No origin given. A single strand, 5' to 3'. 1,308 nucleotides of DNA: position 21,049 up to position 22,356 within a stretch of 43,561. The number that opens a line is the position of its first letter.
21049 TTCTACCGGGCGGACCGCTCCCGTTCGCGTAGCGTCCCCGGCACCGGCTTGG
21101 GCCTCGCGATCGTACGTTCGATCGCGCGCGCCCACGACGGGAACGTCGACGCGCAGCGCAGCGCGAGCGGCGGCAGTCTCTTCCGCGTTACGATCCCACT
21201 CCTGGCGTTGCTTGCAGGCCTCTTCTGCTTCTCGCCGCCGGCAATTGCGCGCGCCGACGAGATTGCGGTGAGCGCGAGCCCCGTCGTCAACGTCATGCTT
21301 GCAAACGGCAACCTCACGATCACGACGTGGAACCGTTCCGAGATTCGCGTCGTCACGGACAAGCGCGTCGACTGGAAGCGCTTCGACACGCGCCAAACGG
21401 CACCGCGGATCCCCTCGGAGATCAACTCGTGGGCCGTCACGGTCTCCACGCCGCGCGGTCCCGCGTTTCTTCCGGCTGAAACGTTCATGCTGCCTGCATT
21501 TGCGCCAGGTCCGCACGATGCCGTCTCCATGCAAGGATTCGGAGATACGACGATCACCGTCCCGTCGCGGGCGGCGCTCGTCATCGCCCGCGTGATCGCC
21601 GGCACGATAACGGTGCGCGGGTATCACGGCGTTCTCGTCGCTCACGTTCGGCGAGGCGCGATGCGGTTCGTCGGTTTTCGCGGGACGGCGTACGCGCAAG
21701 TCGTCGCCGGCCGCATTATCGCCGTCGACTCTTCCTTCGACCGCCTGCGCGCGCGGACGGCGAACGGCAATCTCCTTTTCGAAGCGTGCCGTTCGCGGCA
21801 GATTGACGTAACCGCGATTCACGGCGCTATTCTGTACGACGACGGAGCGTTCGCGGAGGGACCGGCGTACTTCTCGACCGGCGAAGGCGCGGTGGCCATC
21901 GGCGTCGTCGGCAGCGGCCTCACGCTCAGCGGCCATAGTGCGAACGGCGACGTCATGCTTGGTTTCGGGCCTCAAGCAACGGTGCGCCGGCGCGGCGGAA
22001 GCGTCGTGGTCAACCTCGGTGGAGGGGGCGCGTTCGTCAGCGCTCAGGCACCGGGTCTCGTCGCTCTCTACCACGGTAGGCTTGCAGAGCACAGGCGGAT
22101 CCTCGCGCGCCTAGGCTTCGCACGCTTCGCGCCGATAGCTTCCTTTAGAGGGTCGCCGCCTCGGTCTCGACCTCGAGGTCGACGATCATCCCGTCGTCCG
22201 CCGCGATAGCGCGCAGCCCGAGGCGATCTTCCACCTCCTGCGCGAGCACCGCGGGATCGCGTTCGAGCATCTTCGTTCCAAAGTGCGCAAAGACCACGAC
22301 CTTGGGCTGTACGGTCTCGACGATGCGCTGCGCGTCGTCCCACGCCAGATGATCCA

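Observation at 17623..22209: sigE-cseABC-like envelope-stress module whose histidine kinase carries a third TM helix and a DUF4097-like beta-helical C-terminal domain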

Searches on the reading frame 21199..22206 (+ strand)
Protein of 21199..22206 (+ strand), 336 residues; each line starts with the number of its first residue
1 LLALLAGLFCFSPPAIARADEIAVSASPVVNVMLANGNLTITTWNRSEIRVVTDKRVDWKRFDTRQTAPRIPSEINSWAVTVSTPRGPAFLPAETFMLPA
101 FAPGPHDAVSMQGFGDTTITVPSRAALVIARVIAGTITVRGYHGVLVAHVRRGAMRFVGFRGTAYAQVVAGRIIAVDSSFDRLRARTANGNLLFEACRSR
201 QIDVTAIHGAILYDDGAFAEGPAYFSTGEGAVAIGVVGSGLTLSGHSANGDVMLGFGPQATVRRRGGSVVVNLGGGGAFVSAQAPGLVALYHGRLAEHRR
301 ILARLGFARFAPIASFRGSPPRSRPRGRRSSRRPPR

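Call 7: search_protein_families(library=pfam, proteins=[window:21199-22206:+], max_evalue=10)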
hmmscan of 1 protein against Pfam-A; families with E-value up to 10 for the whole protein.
window:21199-22206:+ (336 aa): 0 families

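Call 8: find_homologous_proteins(query=window:21199-22206:+, max_evalue=0.001)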
Query window:21199-22206:+ (336 aa): 1 proteins with E <= 0.001 among 8000 candidates.
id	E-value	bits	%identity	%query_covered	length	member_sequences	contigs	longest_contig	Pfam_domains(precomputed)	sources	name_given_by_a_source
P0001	1.6e-27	115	34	88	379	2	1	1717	PF13349.13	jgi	jgi:hypothetical protein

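Call 12: find_encoding_contigs(protein=P0001, flank=10000)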
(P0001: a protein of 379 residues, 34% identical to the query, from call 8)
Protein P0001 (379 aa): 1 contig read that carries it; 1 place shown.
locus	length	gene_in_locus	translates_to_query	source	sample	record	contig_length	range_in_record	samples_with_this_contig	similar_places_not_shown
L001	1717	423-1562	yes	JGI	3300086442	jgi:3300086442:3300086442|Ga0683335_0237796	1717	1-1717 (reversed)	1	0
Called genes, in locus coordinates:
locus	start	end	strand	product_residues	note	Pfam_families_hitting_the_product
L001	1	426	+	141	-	?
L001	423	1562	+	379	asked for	PF13349:DUF4097 (faint)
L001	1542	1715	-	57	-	?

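Call 17: find_related_loci(query=A1, collection=genome_contigs, flank=6000)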
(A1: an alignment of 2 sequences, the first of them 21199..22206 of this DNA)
Query A1 (336 aa) in genome_contigs; peptide patterns used: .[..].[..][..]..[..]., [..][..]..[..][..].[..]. (x = any residue, [..] = any of these).
200 stretches matched a pattern, but none encodes a relative of the query by tblastn (E <= 1e-3).

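Call 24: search_protein_representatives(alignment_id=A1)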
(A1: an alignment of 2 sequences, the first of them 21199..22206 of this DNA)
Query: 2 sequences, 405 profile positions. Proteins with E-value up to 0.001 (for the whole library): 227; up to 1e-10: 130; up to 1e-30: 100. The best 150 are listed.
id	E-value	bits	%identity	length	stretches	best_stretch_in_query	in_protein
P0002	1.4e-117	409.5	-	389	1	5-348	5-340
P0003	1.8e-92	326.8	-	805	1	24-383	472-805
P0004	1.1e-87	311.0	-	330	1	30-373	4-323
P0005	1.5e-75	271.1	-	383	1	7-383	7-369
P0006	4.5e-74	266.2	-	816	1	25-356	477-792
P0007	1.8e-73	264.3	-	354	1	6-346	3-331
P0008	5.7e-71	256.0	-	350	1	33-348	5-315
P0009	9.2e-70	252.0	-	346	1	22-348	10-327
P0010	1.8e-69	251.0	-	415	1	19-367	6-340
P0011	6.6e-69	249.2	-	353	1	44-348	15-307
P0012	7.1e-69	249.1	-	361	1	2-381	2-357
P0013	1.6e-68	248.0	-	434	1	3-375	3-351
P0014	5.2e-67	243.0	-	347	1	24-368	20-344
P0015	5.6e-67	242.8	-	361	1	50-378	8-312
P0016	1.3e-66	241.7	-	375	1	36-385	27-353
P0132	4.9e-09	52.0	-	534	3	169-278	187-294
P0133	1.9e-07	46.8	-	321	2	173-337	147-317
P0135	2.5e-07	46.4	-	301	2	179-337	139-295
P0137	1.4e-06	44.0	-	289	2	175-335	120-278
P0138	1.5e-06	43.8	-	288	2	178-337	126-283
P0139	1.7e-06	43.7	-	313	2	182-337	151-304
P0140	1.7e-06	43.7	-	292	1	155-336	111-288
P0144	2.3e-06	43.2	-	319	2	224-337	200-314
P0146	3.3e-06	42.7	-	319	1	46-335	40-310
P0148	3.8e-06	42.5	-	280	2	194-337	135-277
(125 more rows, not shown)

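Call 29: search_protein_families(library=pfam, alignment_id=A2, max_evalue=0.01)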
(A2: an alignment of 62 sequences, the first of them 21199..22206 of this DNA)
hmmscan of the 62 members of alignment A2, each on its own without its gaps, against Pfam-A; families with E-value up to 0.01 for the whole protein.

A. member 1, window:21199-22206:+ (336 aa): 0 families

B. families by the number of members that match (of 62 scanned): 3 families
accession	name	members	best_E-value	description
PF13349.12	DUF4097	28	2.6e-10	Toastrack DUF4097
PF13464.11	RodZ_C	1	0.0016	RodZ C-terminal domain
PF18221.6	MU2_FHA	1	0.002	Mutator 2 Fork head associated domain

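Call 31: predict_structure(alignment_id=A2)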
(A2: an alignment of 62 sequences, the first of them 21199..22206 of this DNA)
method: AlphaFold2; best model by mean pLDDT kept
length: 336 residues; sequences in the alignment: 62
mean_pLDDT: 92.5   pTM: 0.87
mean pLDDT of the five models: 92.5, 92.3, 91.9, 91.9, 91.5
residues with pLDDT >= 90: 285; 70-90: 12; 50-70: 39; < 50: 0
segments of 3 or more residues with pLDDT < 50: none
pLDDT, mean of each block of 10 residues (from residue 1): 57 83 98 98 98 97 98 97 97 98 97 98 98 98 98 98 98 98 98 98 98 97 97 96 98 97 98 93 98 96 82 58 61 64
secondary structure, 60 per line:
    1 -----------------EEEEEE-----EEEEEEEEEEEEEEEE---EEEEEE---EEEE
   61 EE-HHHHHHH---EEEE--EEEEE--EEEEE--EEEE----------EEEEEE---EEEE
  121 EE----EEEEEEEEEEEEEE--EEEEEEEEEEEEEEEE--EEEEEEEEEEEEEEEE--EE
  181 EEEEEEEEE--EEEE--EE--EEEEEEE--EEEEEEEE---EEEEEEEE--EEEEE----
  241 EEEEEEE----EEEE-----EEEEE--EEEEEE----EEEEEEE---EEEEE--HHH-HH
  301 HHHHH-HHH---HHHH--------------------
elements in order: E18-23 E29-44 E48-53 E57-62 H64-70 E74-77 E80-84 E87-91 E94-97 E108-113 E117-122 E127-140 E143-158 E161-176 E179-189 E192-195 E202-208 E211-218 E222-229 E232-236 E241-247 E252-255 E261-265 E268-273 E278-284 E288-292 H299-305 H313-316

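Call 36: fold_search(model_id=the predicted structure, library=pdb)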
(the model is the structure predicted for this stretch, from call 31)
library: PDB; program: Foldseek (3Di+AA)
matches with E <= 10: 54; with E <= 0.001: 1
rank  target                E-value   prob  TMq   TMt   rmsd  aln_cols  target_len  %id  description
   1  4qrk                  9.8e-07  1.00  0.21  0.27  12.6       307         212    8  Crystal structure of a putative cell adhesion protein (CLOSPO_03726) from Clostridium sporogenes ATCC 15579 at 1.95 A re (released 2014-07-23)
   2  3ljy_B                1.1e-03  1.00  0.38  0.50  12.9       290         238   11  Crystal structure of putative adhesin (YP_001304413.1) from Parabacteroides distasonis ATCC 8503 at 2.41 A resolution (released 2010-03-02)
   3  3jx8_A                1.3e-03  1.00  0.36  0.47   9.4       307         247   12  Crystal structure of Putative lipid binding protein (YP_001304415.1) from Parabacteroides distasonis ATCC 8503 at 2.16 (released 2009-11-10)
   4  3jx8_D                1.4e-03  1.00  0.36  0.47   9.6       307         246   11  Crystal structure of Putative lipid binding protein (YP_001304415.1) from Parabacteroides distasonis ATCC 8503 at 2.16 (released 2009-11-10)
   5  3ljy_A                2.2e-03  1.00  0.39  0.52  12.6       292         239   11  Crystal structure of putative adhesin (YP_001304413.1) from Parabacteroides distasonis ATCC 8503 at 2.41 A resolution (released 2010-03-02)
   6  3lyc_A                2.6e-03  1.00  0.36  0.46  11.0       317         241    8  Crystal structure of Putative pectinase (YP_001304412.1) from Parabacteroides distasonis ATCC 8503 at 2.30 A resolutio (released 2010-03-16)
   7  7muc_AM               3.4e-03  0.82  0.25  0.28  12.1       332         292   10  Legionella pneumophila Dot/Icm T4SS C1 Reconstruction (released 2021-10-06)
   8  4opw_A                5.7e-03  0.95  0.31  0.41  13.7       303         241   10  Crystal structure of a putative adhesin (PARMER_02777) from Parabacteroides merdae ATCC 43184 at 1.75 A resolution (released 2014-04-02)
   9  3lyc_P                1.3e-02  0.93  0.34  0.45  13.3       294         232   10  Crystal structure of Putative pectinase (YP_001304412.1) from Parabacteroides distasonis ATCC 8503 at 2.30 A resolutio (released 2010-03-16)
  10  4ygu_B                1.8e-02  0.69  0.21  0.36  12.7       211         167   11  Crystal structure of a putative adhesin (BACEGG_01763) from Bacteroides eggerthii DSM 20697 at 2.20 A resolution (released 2015-03-11)
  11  4opw_B                1.8e-02  0.44  0.23  0.28  15.2       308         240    8  Crystal structure of a putative adhesin (PARMER_02777) from Parabacteroides merdae ATCC 43184 at 1.75 A resolution (released 2014-04-02)
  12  3lyc_D                3.0e-02  0.85  0.33  0.44  13.4       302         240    9  Crystal structure of Putative pectinase (YP_001304412.1) from Parabacteroides distasonis ATCC 8503 at 2.30 A resolutio (released 2010-03-16)
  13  4ygu_C                3.6e-02  0.77  0.24  0.41  12.2       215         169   11  Crystal structure of a putative adhesin (BACEGG_01763) from Bacteroides eggerthii DSM 20697 at 2.20 A resolution (released 2015-03-11)
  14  4ygu_D                3.8e-02  0.63  0.22  0.38  14.4       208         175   12  Crystal structure of a putative adhesin (BACEGG_01763) from Bacteroides eggerthii DSM 20697 at 2.20 A resolution (released 2015-03-11)
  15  4ygu_A                4.3e-02  0.60  0.22  0.38  12.6       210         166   12  Crystal structure of a putative adhesin (BACEGG_01763) from Bacteroides eggerthii DSM 20697 at 2.20 A resolution (released 2015-03-11)
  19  3pet_A                2.3e-01  0.60  0.33  0.46   9.2       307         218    9  Crystal structure of a putative adhesin (BF0245) from Bacteroides fragilis NCTC 9343 at 2.07 A resolution (released 2011-02-09)
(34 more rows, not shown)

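Call 58: find_homologous_proteins(query=A2, max_evalue=1e-10)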
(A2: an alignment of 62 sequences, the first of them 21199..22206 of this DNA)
Query A2 (62 sequences) (336 aa, profile of the alignment): 14 proteins with E <= 1e-10 among 8000 candidates.
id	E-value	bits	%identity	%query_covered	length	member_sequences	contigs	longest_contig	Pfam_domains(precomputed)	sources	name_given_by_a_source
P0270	7.9e-119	415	42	90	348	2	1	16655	-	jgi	-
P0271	2.1e-118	413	41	90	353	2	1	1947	PF13349.13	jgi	jgi:hypothetical protein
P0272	6.7e-112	392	35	79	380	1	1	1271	PF13349.13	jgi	jgi:hypothetical protein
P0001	1.1e-110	388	34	88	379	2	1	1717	PF13349.13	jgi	jgi:hypothetical protein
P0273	1.4e-110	388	40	89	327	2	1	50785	-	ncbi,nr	ncbi:MAG TPA: DUF4097 family beta strand repeat-containing protein [Candidatus Acidoferrales bacteri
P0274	3.8e-110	386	33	79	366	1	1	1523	-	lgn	-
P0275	4.5e-110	386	33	79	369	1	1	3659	-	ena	-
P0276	5.7e-107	376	30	85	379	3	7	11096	PF13349.13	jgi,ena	-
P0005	9.1e-107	375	31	85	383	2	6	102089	-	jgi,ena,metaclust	jgi:hypothetical protein|metaclust:\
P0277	9.7e-107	375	29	85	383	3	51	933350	-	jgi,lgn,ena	jgi:hypothetical protein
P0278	2.1e-106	374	33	92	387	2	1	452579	PF13349.13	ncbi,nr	ncbi:MAG TPA: DUF4097 family beta strand repeat-containing protein [Candidatus Sulfotelmatobacter sp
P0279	1.5e-104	368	31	93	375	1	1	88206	-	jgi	jgi:hypothetical protein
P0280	1.1e-103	365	34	83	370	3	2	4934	-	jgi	jgi:hypothetical protein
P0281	1.5e-101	358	35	70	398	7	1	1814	PF13349.13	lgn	-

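Call 74: search_protein_families(library=pfam, proteins=[P0132, P0133, P0135, P0137, P0138, P0139, P0140, P0144, P0146, P0148], max_evalue=0.001)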
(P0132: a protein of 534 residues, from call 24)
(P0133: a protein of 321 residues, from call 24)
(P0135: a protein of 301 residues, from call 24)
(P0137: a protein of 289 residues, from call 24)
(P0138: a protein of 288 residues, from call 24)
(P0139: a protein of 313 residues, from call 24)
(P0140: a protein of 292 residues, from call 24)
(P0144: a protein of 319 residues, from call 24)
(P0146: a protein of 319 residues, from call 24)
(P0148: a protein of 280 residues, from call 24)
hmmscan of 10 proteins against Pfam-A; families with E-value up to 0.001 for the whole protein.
P0132 (534 aa): 2 families
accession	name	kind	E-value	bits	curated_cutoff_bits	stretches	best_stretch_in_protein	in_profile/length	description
PF13349.12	DUF4097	-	1e-29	104.1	22.9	4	170-298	78-192/247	Toastrack DUF4097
PF10106.14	DUF2345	-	0.00091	19.5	30.7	0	166-231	65-128/151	Uncharacterized protein conserved in bacteria (DUF2345)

P0133 (321 aa): 1 family
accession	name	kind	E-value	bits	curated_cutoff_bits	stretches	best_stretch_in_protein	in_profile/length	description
PF13349.12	DUF4097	-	2e-08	34.4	22.9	1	145-316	93-245/247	Toastrack DUF4097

P0135 (301 aa): 1 family
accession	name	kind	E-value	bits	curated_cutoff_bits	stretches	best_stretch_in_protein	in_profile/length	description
PF13349.12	DUF4097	-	7.5e-12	45.6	22.9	1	44-295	2-246/247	Toastrack DUF4097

P0137 (289 aa): 2 families
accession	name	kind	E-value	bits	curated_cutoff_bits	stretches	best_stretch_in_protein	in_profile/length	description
PF13349.12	DUF4097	-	8e-23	81.5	22.9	1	48-280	22-246/247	Toastrack DUF4097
PF09922.15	LiaF-like_C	-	4.1e-05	23.9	29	0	208-259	38-89/114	Cell wall-active antibiotics response LiaF, C-terminal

P0138 (288 aa): 2 families
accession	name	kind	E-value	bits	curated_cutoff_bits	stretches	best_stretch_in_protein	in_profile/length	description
PF13349.12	DUF4097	-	6.7e-08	32.6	22.9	1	37-281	3-244/247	Toastrack DUF4097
PF11259.13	DUF3060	-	0.00077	19.6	23.1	1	113-165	1-52/58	Protein of unknown function (DUF3060)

P0139 (313 aa): 1 family
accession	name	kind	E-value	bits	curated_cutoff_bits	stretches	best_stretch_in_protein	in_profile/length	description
PF13349.12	DUF4097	-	0.00075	19.4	22.9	0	145-304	96-246/247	Toastrack DUF4097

P0140 (292 aa): 2 families
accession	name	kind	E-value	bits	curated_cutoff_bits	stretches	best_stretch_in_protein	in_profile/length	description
PF13349.12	DUF4097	-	4e-14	53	22.9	1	39-289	2-246/247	Toastrack DUF4097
PF24016.2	DUF7330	-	1e-05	25.6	27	0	202-267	79-147/187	Domain of unknown function (DUF7330)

P0144 (319 aa): 1 family
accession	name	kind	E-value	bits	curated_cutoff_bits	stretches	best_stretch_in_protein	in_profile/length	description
PF13349.12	DUF4097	-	3.4e-09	36.9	22.9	1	204-313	139-245/247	Toastrack DUF4097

P0146 (319 aa): 1 family
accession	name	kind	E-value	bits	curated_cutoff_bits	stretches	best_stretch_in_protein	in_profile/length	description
PF13349.12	DUF4097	-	4.9e-08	33.1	22.9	1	126-312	79-246/247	Toastrack DUF4097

P0148 (280 aa): 1 family
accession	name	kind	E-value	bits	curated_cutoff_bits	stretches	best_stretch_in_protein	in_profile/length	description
PF13349.12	DUF4097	-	6.6e-05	22.8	22.9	0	171-242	142-212/247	Toastrack DUF4097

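Call 89: find_related_loci(query=window:21256-22098:+, collection=genome_contigs, flank=3000)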
Query window:21256-22098:+ (281 aa) in genome_contigs; peptide patterns used: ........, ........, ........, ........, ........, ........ (x = any residue, [..] = any of these).
230 stretches matched a pattern; 1 encode a relative of the query (tblastn E <= 1e-3); 1 distinct loci.
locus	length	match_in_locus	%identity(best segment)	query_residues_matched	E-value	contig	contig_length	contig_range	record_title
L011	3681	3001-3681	84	1-227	3e-131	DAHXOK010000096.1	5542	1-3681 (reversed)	MAG TPA_asm: Vulcanimicrobiota bacterium isolate clean317 NODE_96_length_5542_cov_3.477219, whole genome shotgun sequenc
